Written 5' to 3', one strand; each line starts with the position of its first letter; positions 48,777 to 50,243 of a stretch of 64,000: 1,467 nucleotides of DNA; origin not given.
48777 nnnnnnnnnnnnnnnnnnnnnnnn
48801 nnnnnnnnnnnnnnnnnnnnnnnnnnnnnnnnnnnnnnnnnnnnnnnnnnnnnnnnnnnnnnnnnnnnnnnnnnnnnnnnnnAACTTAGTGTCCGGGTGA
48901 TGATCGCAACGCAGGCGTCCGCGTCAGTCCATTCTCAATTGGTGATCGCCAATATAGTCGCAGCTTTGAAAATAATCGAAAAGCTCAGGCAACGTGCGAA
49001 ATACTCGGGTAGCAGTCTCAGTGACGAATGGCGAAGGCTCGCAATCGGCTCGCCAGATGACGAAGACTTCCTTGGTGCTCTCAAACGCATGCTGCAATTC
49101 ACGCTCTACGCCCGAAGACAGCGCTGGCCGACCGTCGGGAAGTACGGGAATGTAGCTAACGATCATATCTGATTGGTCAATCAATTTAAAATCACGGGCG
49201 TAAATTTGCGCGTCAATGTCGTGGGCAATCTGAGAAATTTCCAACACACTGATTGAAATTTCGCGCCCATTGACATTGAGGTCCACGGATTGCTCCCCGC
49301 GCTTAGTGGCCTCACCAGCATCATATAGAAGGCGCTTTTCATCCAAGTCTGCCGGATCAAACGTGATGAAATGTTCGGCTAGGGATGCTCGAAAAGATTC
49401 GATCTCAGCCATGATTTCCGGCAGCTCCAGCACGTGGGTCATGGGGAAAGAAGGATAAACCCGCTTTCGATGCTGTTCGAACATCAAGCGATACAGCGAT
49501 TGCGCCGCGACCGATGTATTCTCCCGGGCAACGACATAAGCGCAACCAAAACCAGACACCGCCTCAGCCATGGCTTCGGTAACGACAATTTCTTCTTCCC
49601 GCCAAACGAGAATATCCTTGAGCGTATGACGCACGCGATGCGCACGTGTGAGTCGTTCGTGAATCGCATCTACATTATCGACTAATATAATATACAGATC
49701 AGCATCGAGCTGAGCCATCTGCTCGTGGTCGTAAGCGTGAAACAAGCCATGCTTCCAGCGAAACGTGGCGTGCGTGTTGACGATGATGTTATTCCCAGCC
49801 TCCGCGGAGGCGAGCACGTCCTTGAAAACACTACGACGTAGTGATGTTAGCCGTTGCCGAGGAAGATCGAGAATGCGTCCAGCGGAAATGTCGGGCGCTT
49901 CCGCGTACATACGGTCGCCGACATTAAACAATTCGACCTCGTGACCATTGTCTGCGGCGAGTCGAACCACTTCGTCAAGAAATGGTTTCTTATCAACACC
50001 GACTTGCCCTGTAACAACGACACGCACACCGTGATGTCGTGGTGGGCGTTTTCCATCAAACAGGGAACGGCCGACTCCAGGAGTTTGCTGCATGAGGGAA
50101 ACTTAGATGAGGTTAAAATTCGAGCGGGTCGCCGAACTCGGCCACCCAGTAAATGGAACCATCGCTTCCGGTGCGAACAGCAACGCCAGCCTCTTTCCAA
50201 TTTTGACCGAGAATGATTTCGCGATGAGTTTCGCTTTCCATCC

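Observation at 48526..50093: Kinase-like :: deoxyribosyltransferase-like fusion protein with a 118 aa partner: a possible nucleotide-modifying or nucleotide-depleting module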

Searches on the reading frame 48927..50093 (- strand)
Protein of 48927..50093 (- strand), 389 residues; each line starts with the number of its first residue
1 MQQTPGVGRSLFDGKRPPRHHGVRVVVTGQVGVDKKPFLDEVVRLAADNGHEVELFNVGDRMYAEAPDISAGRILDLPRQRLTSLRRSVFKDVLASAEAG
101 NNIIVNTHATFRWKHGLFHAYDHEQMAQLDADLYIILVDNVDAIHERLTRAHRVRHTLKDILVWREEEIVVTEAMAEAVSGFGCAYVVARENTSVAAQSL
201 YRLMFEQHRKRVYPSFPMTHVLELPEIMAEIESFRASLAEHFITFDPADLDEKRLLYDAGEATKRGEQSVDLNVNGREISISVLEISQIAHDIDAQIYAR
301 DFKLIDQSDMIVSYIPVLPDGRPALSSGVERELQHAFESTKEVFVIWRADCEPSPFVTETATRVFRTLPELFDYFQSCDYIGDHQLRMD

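Call 3: search_protein_families(library=pfam, proteins=[window:48927-50093:-], max_evalue=1)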
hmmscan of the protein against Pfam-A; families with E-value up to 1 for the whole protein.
window:48927-50093:- (389 aa): 1 family
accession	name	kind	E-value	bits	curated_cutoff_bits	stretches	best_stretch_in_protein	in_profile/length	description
PF13207.12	AAA_17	-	2.9e-08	34.5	27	1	28-155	1-127/136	AAA domain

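Call 4: search_protein_families(library=ncbifam, proteins=[window:48927-50093:-], max_evalue=1)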
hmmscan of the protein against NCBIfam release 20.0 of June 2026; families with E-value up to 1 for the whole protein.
window:48927-50093:- (389 aa): 1 family
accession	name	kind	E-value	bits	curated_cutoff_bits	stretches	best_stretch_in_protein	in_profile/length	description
NF003122.0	PRK04040.1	equivalog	1.4e-08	34.4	155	1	24-201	4-184/189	adenylate kinase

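Call 5: search_protein_families(library=padloc, proteins=[window:48927-50093:-], max_evalue=1)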
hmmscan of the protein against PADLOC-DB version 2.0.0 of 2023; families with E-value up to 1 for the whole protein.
window:48927-50093:- (389 aa): 0 families

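Call 6: search_solved_structures(query=window:48927-50093:-, max_evalue=10, show_alignments=3)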
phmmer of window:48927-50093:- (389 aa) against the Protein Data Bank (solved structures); distinct sequences matched with E-value up to 10: 6.
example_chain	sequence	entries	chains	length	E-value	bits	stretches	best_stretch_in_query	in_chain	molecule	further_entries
6ln3_A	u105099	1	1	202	3.4e-05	26.2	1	19-180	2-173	Adenylate kinase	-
6pjw_A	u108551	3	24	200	0.0059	18.8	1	25-155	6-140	Adenylate kinase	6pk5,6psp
1nks_A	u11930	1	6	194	0.012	17.8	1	26-179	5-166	ADENYLATE KINASE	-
3h86_B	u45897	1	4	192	0.072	15.2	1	25-159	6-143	Adenylate kinase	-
8esq_s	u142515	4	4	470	0.35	13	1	289-366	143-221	GTPase grn1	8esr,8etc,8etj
1ki9_A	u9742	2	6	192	0.62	12.2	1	25-158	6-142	adenylate kinase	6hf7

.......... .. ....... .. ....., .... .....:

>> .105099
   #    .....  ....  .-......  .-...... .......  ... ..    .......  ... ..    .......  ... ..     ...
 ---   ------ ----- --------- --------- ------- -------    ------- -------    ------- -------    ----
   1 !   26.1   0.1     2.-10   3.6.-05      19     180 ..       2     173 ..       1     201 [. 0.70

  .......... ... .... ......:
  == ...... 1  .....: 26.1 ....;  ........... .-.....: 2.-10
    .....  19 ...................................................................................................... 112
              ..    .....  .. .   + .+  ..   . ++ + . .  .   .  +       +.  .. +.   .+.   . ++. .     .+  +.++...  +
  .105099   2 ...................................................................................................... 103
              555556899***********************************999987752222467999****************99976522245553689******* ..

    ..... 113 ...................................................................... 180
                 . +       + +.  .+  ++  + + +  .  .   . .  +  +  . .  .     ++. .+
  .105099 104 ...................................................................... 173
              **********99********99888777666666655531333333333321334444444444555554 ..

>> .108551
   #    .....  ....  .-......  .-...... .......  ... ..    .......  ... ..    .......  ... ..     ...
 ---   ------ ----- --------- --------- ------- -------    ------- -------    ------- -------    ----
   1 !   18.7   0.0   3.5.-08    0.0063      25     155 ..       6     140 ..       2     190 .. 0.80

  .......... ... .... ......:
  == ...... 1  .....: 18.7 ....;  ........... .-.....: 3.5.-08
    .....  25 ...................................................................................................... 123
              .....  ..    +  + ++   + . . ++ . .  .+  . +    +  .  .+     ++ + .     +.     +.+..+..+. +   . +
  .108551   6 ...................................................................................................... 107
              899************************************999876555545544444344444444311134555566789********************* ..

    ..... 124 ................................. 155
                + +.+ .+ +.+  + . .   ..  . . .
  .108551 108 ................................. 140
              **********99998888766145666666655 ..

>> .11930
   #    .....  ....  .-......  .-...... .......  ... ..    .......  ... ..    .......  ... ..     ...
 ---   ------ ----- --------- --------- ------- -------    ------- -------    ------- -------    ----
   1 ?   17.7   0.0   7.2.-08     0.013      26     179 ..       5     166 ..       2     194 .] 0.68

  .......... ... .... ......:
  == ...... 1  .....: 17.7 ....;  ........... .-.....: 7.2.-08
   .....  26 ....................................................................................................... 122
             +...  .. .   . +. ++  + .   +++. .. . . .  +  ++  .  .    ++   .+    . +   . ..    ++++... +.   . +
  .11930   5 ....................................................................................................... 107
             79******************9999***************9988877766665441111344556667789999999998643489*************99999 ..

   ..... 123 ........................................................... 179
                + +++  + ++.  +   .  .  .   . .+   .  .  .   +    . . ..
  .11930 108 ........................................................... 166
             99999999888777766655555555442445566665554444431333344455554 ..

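Call 7: find_homologous_proteins(query=window:48927-50093:-)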
Query window:48927-50093:- (389 aa): 5181 proteins with E <= 0.001 among 8000 candidates; the best 120 are listed.
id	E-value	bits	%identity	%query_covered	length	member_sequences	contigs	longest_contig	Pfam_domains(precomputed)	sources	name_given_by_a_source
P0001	7.9e-259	876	100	100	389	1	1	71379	PF13207.13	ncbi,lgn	-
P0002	4.5e-238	807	92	100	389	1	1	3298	PF13207.13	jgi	-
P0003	1.7e-234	796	91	100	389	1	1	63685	PF13207.13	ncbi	-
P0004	3.7e-232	788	89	100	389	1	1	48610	PF13207.13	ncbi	-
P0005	2.0e-191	654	75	97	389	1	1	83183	PF13207.13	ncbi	-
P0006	4.2e-191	653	74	100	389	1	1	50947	PF13207.13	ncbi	-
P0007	6.0e-187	639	72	100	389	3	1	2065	-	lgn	-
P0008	7.2e-187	639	74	97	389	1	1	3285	PF13207.13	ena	-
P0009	2.0e-186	637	76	97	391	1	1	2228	-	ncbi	-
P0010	2.0e-186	637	73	99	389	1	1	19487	PF13207.13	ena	-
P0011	3.2e-186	637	73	97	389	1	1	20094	PF13207.13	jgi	-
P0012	5.1e-186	636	72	99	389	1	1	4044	PF13207.13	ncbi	-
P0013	6.1e-186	636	73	100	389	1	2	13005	-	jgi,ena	-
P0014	8.1e-186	635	73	100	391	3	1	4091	PF13207.13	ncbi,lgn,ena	-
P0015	9.8e-186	635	73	98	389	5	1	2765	PF13207.13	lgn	-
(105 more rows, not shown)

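Call 10: find_related_loci(query=A1, collection=genome_contigs, flank=6000)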
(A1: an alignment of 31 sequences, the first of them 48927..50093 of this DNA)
Query A1 (389 aa) in genome_contigs; peptide patterns used: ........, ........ (x = any residue, [..] = any of these).
286 stretches matched a pattern; 276 encode a relative of the query (tblastn E <= 1e-3); the best 80 are kept; 80 distinct loci.
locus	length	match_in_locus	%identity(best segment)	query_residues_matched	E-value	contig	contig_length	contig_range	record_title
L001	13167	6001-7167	91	1-389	0e+0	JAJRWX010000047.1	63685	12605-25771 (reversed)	MAG: Planctomycetota bacterium isolate Dive96_bin2.90 k141_1877406, whole genome shotgun sequence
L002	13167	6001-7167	89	1-389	0e+0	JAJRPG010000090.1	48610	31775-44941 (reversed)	MAG: Planctomycetota bacterium isolate Dive100_bin1.21 k141_1023521, whole genome shotgun sequence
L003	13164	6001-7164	74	1-388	0e+0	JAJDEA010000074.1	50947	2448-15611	MAG: Phycisphaerae bacterium isolate OFTM303 OFTM303_73, whole genome shotgun sequence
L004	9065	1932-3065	74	9-386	0e+0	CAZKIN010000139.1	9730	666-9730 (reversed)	MAG TPA_asm: uncultured Phycisphaeraceae bacterium isolate binchicken_co199_83 genome assembly, contig: NODE_4952_length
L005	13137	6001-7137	74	8-386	0e+0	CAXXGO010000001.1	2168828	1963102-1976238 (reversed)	MAG: Phycisphaerae bacterium isolate c853687f-fc16-43d1-893a-c6280bf959b9 genome assembly, contig: contig_1, whole genom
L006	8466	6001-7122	74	12-386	0e+0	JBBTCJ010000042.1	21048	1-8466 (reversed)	MAG: Planctomycetota bacterium isolate H52-bin107_1 H52_bin107_1_000000000042, whole genome shotgun sequence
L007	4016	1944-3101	72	1-386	0e+0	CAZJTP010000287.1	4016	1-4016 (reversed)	MAG TPA_asm: uncultured Phycisphaeraceae bacterium isolate binchicken_co116_291 genome assembly, contig: NODE_29676_leng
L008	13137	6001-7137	73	10-388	0e+0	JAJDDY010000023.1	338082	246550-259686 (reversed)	MAG: Phycisphaerae bacterium isolate OFTM250 OFTM250_22, whole genome shotgun sequence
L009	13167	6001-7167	70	1-389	0e+0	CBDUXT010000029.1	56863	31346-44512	MAG TPA_asm: uncultured bacterium isolate SRR22302371_binner23_Refined_2 genome assembly, contig: ERZ26661859.234, whole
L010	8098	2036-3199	70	1-388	0e+0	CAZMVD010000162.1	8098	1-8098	MAG TPA_asm: uncultured Phycisphaeraceae bacterium isolate SRP193661_co2_155 genome assembly, contig: NODE_6966_length_8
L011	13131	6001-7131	75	12-388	0e+0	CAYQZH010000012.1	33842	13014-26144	MAG TPA_asm: uncultured Phycisphaera sp. isolate SRP119689_co1_320 genome assembly, contig: NODE_1589_length_33842_cov_7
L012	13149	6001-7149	72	1-383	0e+0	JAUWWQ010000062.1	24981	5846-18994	MAG: Planctomycetota bacterium isolate CSMAG_2662 CSMAG_2662_k127_1533574_length_24981_cov_22.2698, whole genome shotgun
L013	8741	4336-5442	73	20-388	0e+0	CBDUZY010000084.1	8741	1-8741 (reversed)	MAG TPA_asm: uncultured bacterium isolate SRR22302364_concoct_124 genome assembly, contig: ERZ25073603.4520, whole genom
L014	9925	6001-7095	75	22-386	0e+0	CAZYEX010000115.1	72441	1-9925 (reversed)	MAG TPA_asm: uncultured Phycisphaera sp. isolate binchicken_co165_75 genome assembly, contig: k141_483184, whole genome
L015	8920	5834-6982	73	4-386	0e+0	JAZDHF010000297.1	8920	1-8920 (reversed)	MAG: Planctomycetota bacterium isolate MEGAHIT-group-0.304 k141_13755142, whole genome shotgun sequence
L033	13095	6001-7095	72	22-386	1e-179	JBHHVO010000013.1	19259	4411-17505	MAG: Phycisphaerae bacterium isolate S.4.sp2_bin.12 NODE_976_length_19259_cov_5.093574, whole genome shotgun sequence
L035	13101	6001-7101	68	22-388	4e-178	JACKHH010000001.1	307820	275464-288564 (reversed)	MAG: Phycisphaerales bacterium isolate HK-STAS-PLAN-13 HK-STAS-PLAN-13_1, whole genome shotgun sequence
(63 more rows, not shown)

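Call 16: predict_structure(alignment_id=A1)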
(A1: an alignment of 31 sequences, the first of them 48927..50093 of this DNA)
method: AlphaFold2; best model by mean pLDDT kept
length: 389 residues; sequences in the alignment: 31
mean_pLDDT: 85.5   pTM: 0.85
mean pLDDT of the five models: 85.5, 83.5, 82.2, 78.9, 76.2
residues with pLDDT >= 90: 201; 70-90: 147; 50-70: 12; < 50: 29
segments of 3 or more residues with pLDDT < 50: 1-18, 110-118
pLDDT, mean of each block of 10 residues (from residue 1): 37 47 88 87 97 93 89 81 86 93 82 48 80 90 86 80 86 82 82 88 92 91 92 91 85 92 96 88 95 90 91 96 91 94 96 92 96 94 68
secondary structure, 60 per line:
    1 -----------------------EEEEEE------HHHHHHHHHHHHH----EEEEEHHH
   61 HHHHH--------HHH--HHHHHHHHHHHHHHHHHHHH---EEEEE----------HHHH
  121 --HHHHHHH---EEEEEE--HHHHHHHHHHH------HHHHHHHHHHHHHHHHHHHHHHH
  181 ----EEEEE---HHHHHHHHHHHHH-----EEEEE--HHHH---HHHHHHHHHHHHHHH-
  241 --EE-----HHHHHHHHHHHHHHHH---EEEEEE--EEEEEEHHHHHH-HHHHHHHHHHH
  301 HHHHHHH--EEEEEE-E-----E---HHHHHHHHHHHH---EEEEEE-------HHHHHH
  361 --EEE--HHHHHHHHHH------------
elements in order: E24-29 H36-48 E53-57 H58-65 H79-98 E102-106 H117-120 H123-129 E133-138 H141-151 H158-180 E185-189 H193-205 E211-215 H218-221 H225-239 H250-265 E269-274 E277-282 H283-288 H290-307 E310-315 H327-338 E342-347 H355-360 E363-365 H368-377

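Call 39: search_protein_families(library=pfam, proteins=[L033:3624-5252:+, L033:2392-3246:-, L011:7543-9129:+, L035:7883-8425:+, L008:7892-8800:-], max_evalue=0.001)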
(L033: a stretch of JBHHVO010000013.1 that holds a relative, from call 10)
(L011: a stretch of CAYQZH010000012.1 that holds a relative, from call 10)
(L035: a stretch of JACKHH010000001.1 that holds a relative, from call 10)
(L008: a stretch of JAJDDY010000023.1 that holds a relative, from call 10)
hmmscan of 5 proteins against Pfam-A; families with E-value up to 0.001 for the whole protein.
L033:3624-5252:+ (543 aa): 5 families
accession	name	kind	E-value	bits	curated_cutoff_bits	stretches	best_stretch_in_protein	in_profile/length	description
PF07228.17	SpoIIE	-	5.8e-22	79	25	1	352-538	5-191/192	Stage II sporulation protein E (SpoIIE)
PF00498.31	FHA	-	8.9e-08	32.9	20.7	1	28-92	1-66/67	FHA domain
PF01590.32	GAF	-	1.5e-05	25.9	22.4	1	165-282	5-130/133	GAF domain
PF16697.10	Yop-YscD_cpl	-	0.00012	22.6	33.2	1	21-99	12-90/94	Inner membrane component of T3SS, cytoplasmic domain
PF13185.12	GAF_2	-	0.00055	20.6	28.6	0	230-281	81-131/136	GAF domain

L033:2392-3246:- (285 aa): 1 family
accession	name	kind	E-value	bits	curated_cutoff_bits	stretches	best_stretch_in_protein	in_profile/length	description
PF02621.19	VitK2_biosynth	-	1.4e-75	254.5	26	1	11-271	1-252/252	Menaquinone biosynthesis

L011:7543-9129:+ (529 aa): 0 families

L035:7883-8425:+ (181 aa): 0 families

L008:7892-8800:- (303 aa): 1 family
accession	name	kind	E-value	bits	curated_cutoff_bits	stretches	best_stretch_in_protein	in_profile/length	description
PF04542.20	Sigma70_r2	-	2.3e-17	63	24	1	34-100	1-69/71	Sigma-70 region 2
